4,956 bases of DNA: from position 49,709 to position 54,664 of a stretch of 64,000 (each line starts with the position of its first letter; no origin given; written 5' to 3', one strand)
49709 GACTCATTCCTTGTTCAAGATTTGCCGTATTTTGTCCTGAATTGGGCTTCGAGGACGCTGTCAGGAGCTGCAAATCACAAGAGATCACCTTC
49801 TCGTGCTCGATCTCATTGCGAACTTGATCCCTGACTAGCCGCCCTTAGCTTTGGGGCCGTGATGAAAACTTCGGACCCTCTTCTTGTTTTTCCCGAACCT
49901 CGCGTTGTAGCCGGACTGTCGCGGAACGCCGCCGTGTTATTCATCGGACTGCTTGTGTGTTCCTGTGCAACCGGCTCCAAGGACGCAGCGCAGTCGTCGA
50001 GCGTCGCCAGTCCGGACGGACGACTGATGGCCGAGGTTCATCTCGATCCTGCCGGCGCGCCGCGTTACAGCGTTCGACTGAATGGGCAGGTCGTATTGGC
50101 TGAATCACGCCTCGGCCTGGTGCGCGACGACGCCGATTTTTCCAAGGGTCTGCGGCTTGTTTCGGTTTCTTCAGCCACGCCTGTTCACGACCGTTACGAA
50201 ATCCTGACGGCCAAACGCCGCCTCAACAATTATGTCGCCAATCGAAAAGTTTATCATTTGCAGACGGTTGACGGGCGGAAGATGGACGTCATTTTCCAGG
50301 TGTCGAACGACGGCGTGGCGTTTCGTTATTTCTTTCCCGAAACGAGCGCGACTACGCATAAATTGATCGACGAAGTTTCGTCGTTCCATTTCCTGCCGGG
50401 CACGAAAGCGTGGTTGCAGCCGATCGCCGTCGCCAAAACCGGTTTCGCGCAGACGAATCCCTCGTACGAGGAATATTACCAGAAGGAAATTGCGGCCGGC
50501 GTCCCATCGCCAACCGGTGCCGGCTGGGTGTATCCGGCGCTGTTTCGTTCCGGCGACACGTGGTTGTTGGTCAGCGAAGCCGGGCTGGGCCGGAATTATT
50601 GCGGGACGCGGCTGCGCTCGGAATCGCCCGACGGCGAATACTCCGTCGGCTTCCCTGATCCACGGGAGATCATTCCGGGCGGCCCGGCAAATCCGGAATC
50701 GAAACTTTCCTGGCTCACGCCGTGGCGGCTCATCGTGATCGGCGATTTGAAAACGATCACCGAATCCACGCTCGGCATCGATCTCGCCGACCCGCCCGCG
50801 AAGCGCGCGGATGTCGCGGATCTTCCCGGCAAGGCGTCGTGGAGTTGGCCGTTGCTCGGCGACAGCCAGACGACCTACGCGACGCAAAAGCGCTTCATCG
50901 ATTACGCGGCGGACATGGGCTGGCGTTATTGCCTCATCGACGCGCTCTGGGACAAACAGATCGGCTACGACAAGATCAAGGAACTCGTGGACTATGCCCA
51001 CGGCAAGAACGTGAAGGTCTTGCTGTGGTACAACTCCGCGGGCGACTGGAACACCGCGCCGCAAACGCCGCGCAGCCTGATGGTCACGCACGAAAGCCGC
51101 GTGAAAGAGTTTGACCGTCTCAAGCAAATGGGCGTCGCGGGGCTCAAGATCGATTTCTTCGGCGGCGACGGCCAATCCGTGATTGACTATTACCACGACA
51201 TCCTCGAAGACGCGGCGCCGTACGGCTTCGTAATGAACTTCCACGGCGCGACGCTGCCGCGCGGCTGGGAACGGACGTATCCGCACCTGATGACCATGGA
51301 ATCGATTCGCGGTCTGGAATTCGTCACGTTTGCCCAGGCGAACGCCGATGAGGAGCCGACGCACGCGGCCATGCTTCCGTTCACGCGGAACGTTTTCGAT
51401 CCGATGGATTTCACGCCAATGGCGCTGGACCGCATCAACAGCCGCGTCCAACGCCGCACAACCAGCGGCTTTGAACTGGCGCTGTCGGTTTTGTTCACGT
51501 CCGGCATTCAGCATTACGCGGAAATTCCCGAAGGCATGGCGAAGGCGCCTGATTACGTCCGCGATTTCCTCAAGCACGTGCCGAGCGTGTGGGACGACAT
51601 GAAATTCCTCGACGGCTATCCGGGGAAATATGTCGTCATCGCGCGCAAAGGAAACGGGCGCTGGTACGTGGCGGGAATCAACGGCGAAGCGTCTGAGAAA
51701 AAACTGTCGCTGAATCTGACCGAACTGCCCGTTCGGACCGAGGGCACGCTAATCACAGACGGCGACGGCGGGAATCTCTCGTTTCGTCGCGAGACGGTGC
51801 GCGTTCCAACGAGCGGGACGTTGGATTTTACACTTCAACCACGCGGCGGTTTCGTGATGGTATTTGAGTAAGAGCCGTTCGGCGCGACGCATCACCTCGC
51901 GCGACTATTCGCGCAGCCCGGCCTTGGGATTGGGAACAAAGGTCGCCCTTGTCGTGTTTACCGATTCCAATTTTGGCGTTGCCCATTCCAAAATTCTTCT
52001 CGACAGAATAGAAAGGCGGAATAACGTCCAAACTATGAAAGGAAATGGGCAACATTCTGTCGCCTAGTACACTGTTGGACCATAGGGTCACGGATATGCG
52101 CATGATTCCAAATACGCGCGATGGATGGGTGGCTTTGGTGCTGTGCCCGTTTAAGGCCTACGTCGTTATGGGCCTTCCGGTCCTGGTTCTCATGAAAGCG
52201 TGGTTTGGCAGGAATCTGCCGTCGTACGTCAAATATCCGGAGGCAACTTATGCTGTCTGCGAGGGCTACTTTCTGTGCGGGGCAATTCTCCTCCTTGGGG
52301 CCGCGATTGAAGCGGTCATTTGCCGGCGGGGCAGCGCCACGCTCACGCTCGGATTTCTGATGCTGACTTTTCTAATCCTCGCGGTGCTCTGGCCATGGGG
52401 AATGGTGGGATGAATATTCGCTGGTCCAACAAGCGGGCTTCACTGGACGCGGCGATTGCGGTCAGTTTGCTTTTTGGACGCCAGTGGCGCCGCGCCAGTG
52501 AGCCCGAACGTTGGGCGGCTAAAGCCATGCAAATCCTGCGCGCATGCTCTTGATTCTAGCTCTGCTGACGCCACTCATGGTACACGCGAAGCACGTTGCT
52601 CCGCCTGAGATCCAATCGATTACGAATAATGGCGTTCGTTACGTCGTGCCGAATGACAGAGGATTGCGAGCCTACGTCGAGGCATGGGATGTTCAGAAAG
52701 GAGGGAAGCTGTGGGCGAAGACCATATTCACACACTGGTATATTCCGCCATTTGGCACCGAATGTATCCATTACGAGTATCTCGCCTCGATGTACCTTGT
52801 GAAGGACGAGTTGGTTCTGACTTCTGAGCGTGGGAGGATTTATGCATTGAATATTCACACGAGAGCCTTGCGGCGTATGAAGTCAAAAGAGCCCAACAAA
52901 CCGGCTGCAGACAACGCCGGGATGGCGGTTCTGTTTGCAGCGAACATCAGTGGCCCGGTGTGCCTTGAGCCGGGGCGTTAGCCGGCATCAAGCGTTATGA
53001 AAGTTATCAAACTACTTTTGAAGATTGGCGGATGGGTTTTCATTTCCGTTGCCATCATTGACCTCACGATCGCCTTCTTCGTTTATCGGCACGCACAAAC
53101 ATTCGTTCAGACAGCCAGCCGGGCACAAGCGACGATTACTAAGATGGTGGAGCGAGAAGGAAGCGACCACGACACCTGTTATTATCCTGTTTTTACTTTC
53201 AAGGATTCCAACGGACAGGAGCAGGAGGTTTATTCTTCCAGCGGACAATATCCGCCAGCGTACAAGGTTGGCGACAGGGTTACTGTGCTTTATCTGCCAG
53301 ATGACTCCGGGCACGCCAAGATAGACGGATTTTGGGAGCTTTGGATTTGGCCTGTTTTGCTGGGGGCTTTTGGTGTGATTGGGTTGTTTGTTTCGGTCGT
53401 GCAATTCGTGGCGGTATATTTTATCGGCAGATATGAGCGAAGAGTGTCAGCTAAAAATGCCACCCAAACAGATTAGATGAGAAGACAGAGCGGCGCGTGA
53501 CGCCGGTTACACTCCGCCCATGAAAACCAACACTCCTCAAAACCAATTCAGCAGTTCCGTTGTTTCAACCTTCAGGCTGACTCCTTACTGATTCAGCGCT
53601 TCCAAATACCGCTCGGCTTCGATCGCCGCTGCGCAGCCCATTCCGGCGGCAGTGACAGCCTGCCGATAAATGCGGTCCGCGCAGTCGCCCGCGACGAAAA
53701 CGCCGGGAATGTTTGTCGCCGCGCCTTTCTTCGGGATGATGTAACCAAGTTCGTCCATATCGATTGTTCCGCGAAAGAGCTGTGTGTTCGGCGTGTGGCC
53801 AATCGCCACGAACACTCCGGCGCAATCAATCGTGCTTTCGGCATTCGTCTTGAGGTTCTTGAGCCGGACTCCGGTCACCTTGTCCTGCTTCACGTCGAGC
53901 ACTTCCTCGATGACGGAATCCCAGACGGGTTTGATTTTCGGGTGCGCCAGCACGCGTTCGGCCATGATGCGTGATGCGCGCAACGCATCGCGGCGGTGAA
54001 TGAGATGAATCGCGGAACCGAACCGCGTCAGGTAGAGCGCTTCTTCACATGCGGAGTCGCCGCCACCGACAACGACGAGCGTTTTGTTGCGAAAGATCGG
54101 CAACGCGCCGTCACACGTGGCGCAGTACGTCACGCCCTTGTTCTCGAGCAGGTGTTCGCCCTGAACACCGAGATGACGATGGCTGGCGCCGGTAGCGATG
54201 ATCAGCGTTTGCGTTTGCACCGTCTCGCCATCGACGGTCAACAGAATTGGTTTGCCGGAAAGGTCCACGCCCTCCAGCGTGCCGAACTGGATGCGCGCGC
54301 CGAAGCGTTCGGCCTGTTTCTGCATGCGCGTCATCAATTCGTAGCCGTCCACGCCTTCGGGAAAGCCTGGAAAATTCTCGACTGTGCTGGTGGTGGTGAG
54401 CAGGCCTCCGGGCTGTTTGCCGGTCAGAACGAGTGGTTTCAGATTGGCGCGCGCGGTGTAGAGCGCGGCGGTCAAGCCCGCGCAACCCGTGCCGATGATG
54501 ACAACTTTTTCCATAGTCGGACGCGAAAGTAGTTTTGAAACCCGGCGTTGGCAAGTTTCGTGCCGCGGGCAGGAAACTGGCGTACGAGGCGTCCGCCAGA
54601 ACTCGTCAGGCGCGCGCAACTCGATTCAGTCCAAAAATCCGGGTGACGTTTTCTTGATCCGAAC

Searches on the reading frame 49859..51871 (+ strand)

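Call 55: search_protein_families(library=pfam, proteins=[window:49859-51871:+], max_evalue=0.01)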
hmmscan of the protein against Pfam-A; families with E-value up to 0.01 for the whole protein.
window:49859-51871:+ (670 aa): 3 families
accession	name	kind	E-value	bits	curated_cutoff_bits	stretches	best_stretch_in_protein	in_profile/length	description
PF10566.15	Glyco_hydro_97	-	1.1e-62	212.3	32.5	1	334-575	27-275/275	Glycoside hydrolase 97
PF14508.12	GH97_N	-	4.9e-49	167.3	25.3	1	49-312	1-229/229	Glycosyl-hydrolase 97 N-terminal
PF14509.12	GH97_C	-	4.7e-20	72.1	25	1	577-669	1-96/97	Glycosyl-hydrolase 97 C-terminal, oligomerisation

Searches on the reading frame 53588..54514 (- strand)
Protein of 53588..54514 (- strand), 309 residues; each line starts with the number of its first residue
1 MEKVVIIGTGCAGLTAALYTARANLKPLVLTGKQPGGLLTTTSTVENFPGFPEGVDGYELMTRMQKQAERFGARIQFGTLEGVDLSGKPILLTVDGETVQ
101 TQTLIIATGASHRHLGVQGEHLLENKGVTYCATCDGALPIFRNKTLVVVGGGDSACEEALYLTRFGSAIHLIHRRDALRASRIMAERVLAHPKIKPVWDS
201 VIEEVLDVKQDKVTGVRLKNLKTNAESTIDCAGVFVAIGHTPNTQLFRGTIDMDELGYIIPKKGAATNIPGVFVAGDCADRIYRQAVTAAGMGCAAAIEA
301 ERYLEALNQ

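Call 27: find_homologous_proteins(query=window:53588-54514:-, max_evalue=1e-40)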
Query seq(309 aa) (309 aa): 8000 proteins with E <= 1e-40 among 8000 candidates; the best 120 are listed.
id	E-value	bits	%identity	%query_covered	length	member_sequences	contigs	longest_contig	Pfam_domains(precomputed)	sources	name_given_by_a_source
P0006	2.4e-202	688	100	100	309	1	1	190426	PF01266.31,PF00890.31,PF07992.21,PF00070.34,PF13738.13,PF03486.21,PF01134.29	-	-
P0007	2.6e-185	632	92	100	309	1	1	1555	PF01266.31,PF00890.31,PF07992.21,PF00070.34,PF13738.13,PF03486.21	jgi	-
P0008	1.7e-184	630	89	100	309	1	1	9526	PF01266.31,PF00890.31,PF07992.21,PF00070.34,PF13738.13,PF03486.21,PF01134.29,PF12831.14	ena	-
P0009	1.7e-184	630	88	100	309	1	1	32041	PF01266.31,PF00890.31,PF07992.21,PF00070.34,PF13738.13,PF03486.21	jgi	jgi:thioredoxin reductase (NADPH)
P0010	1.5e-183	627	88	100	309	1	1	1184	PF01266.31,PF00890.31,PF07992.21,PF00070.34,PF13738.13,PF01134.29,PF12831.14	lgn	-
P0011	1.0e-182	624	87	100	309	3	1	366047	PF01266.31,PF00890.31,PF07992.21,PF00070.34,PF13738.13,PF03486.21,PF01134.29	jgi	jgi:thioredoxin reductase (NADPH)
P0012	1.5e-182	623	88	100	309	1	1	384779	PF01266.31,PF00890.31,PF07992.21,PF00070.34,PF13738.13,PF01134.29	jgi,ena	jgi:thioredoxin reductase (NADPH)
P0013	6.7e-182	621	87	100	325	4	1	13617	PF01266.31,PF00890.31,PF07992.21,PF00070.34,PF13738.13,PF03486.21,PF01134.29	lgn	-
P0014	8.3e-182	621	87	100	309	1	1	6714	PF01266.31,PF00890.31,PF07992.21,PF00070.34,PF13738.13,PF01134.29,PF12831.14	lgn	-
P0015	1.1e-181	621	88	100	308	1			PF01266.31,PF00890.31,PF07992.21,PF00070.34,PF13738.13,PF03486.21,PF01134.29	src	-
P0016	1.3e-181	620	88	100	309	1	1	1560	PF01266.31,PF07992.21,PF00070.34,PF13738.13,PF03486.21,PF01134.29,PF12831.14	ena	-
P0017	1.8e-181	620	87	100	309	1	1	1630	PF01266.31,PF00890.31,PF07992.21,PF00070.34,PF13738.13,PF03486.21,PF01134.29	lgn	-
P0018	6.4e-181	618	87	100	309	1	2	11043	PF01266.31,PF00890.31,PF07992.21,PF00070.34,PF13738.13,PF03486.21,PF01134.29,PF12831.14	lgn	-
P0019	9.3e-181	617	86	100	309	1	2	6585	PF01266.31,PF00890.31,PF07992.21,PF00070.34,PF13738.13,PF01134.29,PF12831.14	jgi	jgi:thioredoxin reductase (NADPH)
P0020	1.1e-180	617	86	100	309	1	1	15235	PF01266.31,PF07992.21,PF00070.34,PF13738.13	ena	-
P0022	1.2e-180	617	86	100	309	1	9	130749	PF01266.31,PF00890.31,PF07992.21,PF00070.34,PF13738.13,PF01134.29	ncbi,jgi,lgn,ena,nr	ncbi:MAG TPA: thioredoxin-disulfide reductase [Verrucomicrobia bacterium]|nr:thioredoxin-disulfide r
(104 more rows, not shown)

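Call 30: find_encoding_contigs(protein=P0012, flank=10000, max_places=3)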
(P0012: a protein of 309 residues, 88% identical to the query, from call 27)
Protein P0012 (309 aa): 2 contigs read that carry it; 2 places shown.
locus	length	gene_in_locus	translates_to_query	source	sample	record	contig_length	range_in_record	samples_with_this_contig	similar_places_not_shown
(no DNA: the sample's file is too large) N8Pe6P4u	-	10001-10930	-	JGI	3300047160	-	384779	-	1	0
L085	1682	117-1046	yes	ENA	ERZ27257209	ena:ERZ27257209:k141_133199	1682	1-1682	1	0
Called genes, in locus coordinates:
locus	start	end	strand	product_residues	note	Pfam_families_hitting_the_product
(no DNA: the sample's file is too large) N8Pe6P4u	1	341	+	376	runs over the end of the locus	PF01189:Methyltr_RsmB-F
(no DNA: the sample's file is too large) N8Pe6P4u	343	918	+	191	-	-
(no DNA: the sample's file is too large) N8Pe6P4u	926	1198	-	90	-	PF00550:PP-binding (weak)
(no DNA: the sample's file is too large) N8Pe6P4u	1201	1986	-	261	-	PF00106:adh_short, PF08659:KR, PF13561:adh_short_C2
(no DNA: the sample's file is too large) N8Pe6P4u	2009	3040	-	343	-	PF08545:ACP_syn_III (weak)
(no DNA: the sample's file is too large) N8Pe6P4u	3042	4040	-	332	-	PF00109:ketoacyl-synt, PF02801:Ketoacyl-synt_C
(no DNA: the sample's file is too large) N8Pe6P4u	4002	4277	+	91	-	-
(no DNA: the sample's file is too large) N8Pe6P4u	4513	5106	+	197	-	-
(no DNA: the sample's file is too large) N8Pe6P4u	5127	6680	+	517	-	PF01494:FAD_binding_3, PF04820:Trp_halogenase (weak), PF05834:Lycopene_cycl (faint), PF12831:FAD_oxidored (weak), PF04820:Trp_halogenase (weak)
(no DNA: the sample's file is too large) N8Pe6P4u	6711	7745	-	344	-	PF04055:Radical_SAM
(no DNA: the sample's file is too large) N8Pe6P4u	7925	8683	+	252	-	PF00535:Glycos_transf_2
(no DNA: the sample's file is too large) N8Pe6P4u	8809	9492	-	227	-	PF08241:Methyltransf_11, PF08242:Methyltransf_12 (weak), PF13649:Methyltransf_25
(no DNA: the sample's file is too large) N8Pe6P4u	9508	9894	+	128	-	-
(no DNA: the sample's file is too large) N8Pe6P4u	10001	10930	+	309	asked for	PF00890:FAD_binding_2 (faint), PF01134:GIDA (faint), PF01266:DAO (faint), PF07992:Pyr_redox_2, PF13738:Pyr_redox_3, PF00070:Pyr_redox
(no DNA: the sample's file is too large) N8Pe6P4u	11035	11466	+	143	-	PF00072:Response_reg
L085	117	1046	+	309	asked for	PF00890:FAD_binding_2 (faint), PF01134:GIDA (faint), PF01266:DAO (faint), PF07992:Pyr_redox_2, PF13738:Pyr_redox_3, PF00070:Pyr_redox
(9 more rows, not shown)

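Call 31: find_encoding_contigs(protein=P0011, flank=10000, max_places=3)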
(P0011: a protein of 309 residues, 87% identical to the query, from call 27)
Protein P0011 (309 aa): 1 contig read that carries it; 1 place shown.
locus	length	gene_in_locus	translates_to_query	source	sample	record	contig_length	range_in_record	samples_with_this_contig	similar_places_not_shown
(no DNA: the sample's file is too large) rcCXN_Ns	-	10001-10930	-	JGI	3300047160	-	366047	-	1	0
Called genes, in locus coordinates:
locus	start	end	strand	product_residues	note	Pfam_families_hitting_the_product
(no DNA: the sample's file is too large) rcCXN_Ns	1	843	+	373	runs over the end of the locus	PF01189:Methyltr_RsmB-F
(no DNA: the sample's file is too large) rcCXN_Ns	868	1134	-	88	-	PF00550:PP-binding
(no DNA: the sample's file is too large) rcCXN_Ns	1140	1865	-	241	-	PF00106:adh_short, PF01370:Epimerase, PF08659:KR, PF13561:adh_short_C2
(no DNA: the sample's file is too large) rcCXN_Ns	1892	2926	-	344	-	PF08545:ACP_syn_III (weak)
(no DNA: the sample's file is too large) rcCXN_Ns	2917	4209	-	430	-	PF00109:ketoacyl-synt, PF02801:Ketoacyl-synt_C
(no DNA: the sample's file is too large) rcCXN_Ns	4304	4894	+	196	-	-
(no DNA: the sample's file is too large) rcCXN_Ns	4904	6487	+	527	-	PF01494:FAD_binding_3 (weak), PF04820:Trp_halogenase (weak), PF12831:FAD_oxidored (weak)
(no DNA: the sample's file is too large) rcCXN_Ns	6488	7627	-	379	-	-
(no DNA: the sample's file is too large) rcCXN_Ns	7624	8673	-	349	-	PF04055:Radical_SAM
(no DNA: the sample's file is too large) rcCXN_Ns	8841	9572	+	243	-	PF00535:Glycos_transf_2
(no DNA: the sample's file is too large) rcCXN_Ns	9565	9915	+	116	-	-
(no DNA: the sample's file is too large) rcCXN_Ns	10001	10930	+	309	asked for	PF00890:FAD_binding_2 (faint), PF01134:GIDA (faint), PF01266:DAO (faint), PF03486:HI0933_like (faint), PF07992:Pyr_redox_2, PF13738:Pyr_redox_3, PF00070:Pyr_redox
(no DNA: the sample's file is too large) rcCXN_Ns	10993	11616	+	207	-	-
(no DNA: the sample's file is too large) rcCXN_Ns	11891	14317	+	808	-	PF07494:Reg_prop (faint), PF17164:DUF5122, PF00400:WD40 (faint), PF17164:DUF5122, PF23381:Beta-prop_IFT122_1st (faint), PF14250:AbrB-like (faint), PF17164:DUF5122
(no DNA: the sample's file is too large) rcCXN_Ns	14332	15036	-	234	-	PF00072:Response_reg, PF00486:Trans_reg_C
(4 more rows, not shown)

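Call 32: find_encoding_contigs(protein=P0009, flank=10000, max_places=3)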
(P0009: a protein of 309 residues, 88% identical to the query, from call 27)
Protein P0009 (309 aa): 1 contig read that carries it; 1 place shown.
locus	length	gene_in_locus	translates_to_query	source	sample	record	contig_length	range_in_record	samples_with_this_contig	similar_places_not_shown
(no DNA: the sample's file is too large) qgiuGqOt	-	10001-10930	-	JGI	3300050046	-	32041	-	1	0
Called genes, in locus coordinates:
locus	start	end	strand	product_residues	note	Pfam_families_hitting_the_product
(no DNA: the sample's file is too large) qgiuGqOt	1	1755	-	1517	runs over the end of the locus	PF07995:GSDH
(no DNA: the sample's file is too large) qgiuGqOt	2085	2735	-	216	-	PF01081:Aldolase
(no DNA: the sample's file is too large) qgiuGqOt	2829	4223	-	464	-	PF13187:Fer4_9 (faint), PF00037:Fer4 (faint), PF12797:Fer4_2 (faint), PF12838:Fer4_7, PF13183:Fer4_8, PF13484:Fer4_16 (weak), PF13534:Fer4_17, PF02754:CCG, +1 more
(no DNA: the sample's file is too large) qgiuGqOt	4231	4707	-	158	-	-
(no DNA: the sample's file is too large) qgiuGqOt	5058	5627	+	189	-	-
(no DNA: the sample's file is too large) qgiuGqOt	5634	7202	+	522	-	PF01266:DAO (faint), PF04820:Trp_halogenase (weak), PF05834:Lycopene_cycl (faint), PF12831:FAD_oxidored (weak), PF04820:Trp_halogenase (weak)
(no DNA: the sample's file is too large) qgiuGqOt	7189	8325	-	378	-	-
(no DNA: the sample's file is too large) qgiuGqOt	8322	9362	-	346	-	PF04055:Radical_SAM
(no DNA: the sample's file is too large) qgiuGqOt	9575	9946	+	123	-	-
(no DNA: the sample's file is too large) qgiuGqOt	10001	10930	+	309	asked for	PF00890:FAD_binding_2 (faint), PF01266:DAO (faint), PF03486:HI0933_like (faint), PF07992:Pyr_redox_2, PF13738:Pyr_redox_3, PF00070:Pyr_redox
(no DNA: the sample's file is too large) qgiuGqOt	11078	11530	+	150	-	PF01797:Y1_Tnp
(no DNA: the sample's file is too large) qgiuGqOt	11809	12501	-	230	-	PF00072:Response_reg, PF00486:Trans_reg_C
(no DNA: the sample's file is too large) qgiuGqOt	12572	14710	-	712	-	PF00512:HisKA, PF02518:HATPase_c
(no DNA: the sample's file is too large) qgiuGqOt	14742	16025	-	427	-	-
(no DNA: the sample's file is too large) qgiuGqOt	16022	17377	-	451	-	PF00092:VWA, PF13519:VWA_2, PF13768:VWA_3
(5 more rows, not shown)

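Call 33: find_encoding_contigs(protein=P0008, flank=10000, max_places=3)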
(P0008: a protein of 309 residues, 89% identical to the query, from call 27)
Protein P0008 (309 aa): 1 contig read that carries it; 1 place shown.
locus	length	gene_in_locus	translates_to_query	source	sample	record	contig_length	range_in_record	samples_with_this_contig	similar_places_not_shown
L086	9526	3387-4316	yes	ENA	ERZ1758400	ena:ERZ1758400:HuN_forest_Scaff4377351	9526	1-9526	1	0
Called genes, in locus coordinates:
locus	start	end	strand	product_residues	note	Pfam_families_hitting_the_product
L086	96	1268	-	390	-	-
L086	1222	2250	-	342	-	PF04055:Radical_SAM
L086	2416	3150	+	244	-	PF00535:Glycos_transf_2, PF13641:Glyco_tranf_2_3 (weak)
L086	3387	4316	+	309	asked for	PF00890:FAD_binding_2 (faint), PF01134:GIDA (faint), PF01266:DAO (faint), PF03486:HI0933_like (faint), PF07992:Pyr_redox_2, PF12831:FAD_oxidored (faint), PF13738:Pyr_redox_3, PF00070:Pyr_redox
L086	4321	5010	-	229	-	PF00072:Response_reg, PF00486:Trans_reg_C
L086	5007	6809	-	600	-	PF00512:HisKA, PF02518:HATPase_c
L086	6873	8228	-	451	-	-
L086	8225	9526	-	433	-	?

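Call 34: find_encoding_contigs(protein=P0022, flank=10000, max_places=3)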
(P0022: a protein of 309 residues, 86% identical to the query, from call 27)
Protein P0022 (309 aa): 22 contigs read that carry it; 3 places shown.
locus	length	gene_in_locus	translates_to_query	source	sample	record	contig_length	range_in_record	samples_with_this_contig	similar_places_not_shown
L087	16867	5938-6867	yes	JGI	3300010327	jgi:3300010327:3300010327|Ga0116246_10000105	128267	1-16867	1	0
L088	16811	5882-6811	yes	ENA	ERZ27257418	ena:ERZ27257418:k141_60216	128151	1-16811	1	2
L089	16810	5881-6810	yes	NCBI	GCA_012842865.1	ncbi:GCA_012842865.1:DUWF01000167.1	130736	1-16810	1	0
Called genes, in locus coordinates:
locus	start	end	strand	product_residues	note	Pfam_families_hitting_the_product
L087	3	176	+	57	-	?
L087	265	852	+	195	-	-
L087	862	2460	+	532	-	PF01266:DAO (faint), PF01494:FAD_binding_3, PF04820:Trp_halogenase (weak), PF05834:Lycopene_cycl (faint), PF12831:FAD_oxidored, PF04820:Trp_halogenase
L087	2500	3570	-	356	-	PF04055:Radical_SAM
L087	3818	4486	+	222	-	PF13641:Glyco_tranf_2_3 (weak), PF00535:Glycos_transf_2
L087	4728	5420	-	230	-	PF08241:Methyltransf_11, PF13649:Methyltransf_25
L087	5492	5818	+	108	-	-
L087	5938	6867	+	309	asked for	PF00890:FAD_binding_2 (faint), PF01134:GIDA (faint), PF01266:DAO (faint), PF07992:Pyr_redox_2, PF13738:Pyr_redox_3, PF00070:Pyr_redox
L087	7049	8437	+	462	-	PF00206:Lyase_1, PF10415:FumaraseC_C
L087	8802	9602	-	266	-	PF02811:PHP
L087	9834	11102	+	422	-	PF00709:Adenylsucc_synt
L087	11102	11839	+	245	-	PF01255:Prenyltransf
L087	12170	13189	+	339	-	PF15887:Peptidase_Mx (weak)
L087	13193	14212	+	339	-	PF13535:ATP-grasp_4 (faint), PF02655:ATP-grasp_3 (faint), PF07478:Dala_Dala_lig_C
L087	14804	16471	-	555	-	PF00664:ABC_membrane, PF00005:ABC_tran, PF02463:SMC_N (faint), PF13304:AAA_21 (faint)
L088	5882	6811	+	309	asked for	PF00890:FAD_binding_2 (faint), PF01134:GIDA (faint), PF01266:DAO (faint), PF07992:Pyr_redox_2, PF13738:Pyr_redox_3, PF00070:Pyr_redox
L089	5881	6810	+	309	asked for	PF00890:FAD_binding_2 (faint), PF01134:GIDA (faint), PF01266:DAO (faint), PF07992:Pyr_redox_2, PF13738:Pyr_redox_3, PF00070:Pyr_redox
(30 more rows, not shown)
